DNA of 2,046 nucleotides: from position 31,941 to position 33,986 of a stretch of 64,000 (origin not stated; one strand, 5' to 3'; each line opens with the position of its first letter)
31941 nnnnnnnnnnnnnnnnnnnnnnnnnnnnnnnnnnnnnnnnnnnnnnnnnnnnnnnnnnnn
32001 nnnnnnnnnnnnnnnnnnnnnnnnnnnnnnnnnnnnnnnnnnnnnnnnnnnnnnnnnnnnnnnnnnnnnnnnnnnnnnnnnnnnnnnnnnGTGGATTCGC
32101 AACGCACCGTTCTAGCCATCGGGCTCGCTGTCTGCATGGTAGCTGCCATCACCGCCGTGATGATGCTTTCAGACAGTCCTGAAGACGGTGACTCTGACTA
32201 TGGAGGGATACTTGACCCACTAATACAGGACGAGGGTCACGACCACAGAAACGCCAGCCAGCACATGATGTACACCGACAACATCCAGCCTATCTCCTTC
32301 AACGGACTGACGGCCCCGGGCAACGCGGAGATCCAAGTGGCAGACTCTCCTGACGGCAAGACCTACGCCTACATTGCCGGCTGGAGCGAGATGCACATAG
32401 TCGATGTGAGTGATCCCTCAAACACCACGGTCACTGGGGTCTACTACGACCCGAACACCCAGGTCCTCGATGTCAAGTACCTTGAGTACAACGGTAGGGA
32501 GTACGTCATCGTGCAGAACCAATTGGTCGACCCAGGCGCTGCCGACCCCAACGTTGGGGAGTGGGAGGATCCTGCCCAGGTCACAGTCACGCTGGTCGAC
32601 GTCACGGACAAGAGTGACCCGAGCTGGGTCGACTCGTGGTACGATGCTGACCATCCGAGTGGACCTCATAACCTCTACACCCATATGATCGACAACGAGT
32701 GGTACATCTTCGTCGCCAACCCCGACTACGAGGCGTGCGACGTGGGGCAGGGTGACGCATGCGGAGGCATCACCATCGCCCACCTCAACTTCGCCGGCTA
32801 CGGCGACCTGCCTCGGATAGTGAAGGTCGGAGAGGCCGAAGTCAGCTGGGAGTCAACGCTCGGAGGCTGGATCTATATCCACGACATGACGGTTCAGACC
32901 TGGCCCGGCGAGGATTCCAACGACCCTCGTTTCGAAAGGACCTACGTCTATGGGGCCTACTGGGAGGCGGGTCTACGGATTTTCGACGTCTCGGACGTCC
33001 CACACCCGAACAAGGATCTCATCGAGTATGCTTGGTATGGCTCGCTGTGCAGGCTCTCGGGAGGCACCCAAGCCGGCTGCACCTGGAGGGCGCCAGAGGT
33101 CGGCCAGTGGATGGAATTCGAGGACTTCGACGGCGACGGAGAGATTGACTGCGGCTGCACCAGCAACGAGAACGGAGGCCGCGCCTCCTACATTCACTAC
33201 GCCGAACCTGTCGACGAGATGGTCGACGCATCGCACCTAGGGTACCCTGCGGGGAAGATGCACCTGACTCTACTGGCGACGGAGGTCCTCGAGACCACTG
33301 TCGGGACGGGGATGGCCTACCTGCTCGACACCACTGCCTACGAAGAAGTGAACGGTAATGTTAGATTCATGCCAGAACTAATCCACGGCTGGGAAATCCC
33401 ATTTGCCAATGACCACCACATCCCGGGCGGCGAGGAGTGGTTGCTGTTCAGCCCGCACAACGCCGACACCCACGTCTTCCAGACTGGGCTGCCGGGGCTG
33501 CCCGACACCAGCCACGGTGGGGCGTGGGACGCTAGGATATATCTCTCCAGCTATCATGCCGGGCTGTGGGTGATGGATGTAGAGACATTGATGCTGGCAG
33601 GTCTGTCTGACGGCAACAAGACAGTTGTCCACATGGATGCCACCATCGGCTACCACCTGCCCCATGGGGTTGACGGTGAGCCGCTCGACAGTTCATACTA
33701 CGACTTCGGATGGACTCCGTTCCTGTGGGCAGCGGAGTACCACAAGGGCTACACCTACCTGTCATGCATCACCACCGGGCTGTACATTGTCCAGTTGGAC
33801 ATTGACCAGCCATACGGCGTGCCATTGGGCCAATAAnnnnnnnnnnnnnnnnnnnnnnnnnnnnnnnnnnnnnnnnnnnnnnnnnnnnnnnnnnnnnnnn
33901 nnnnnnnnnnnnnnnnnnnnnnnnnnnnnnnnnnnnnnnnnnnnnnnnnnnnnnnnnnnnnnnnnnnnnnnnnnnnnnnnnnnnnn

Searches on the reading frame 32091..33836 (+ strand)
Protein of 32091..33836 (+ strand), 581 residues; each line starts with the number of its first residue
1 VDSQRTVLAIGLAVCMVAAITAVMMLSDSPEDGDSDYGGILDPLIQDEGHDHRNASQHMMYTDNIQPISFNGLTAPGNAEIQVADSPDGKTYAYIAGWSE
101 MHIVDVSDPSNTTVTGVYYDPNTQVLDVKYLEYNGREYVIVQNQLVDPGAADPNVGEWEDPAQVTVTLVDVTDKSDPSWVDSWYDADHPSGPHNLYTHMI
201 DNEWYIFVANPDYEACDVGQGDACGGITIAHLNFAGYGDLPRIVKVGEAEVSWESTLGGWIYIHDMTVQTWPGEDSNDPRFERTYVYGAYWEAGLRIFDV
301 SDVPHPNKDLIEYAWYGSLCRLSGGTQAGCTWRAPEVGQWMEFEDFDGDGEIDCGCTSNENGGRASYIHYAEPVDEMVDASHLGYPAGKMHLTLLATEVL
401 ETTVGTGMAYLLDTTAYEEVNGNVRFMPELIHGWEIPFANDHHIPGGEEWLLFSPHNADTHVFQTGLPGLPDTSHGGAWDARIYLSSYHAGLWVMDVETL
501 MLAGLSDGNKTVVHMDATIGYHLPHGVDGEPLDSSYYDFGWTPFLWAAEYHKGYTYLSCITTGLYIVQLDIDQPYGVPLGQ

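Call 72: search_protein_families(library=pfam, proteins=[window:32091-33836:+], max_evalue=0.00001)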
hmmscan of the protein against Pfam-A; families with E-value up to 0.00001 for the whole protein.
window:32091-33836:+ (581 aa): 1 family
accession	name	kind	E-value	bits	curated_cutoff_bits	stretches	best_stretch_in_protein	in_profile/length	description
PF08309.17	LVIVD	-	7.5e-10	38.4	20.2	1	92-118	13-40/42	LVIVD repeat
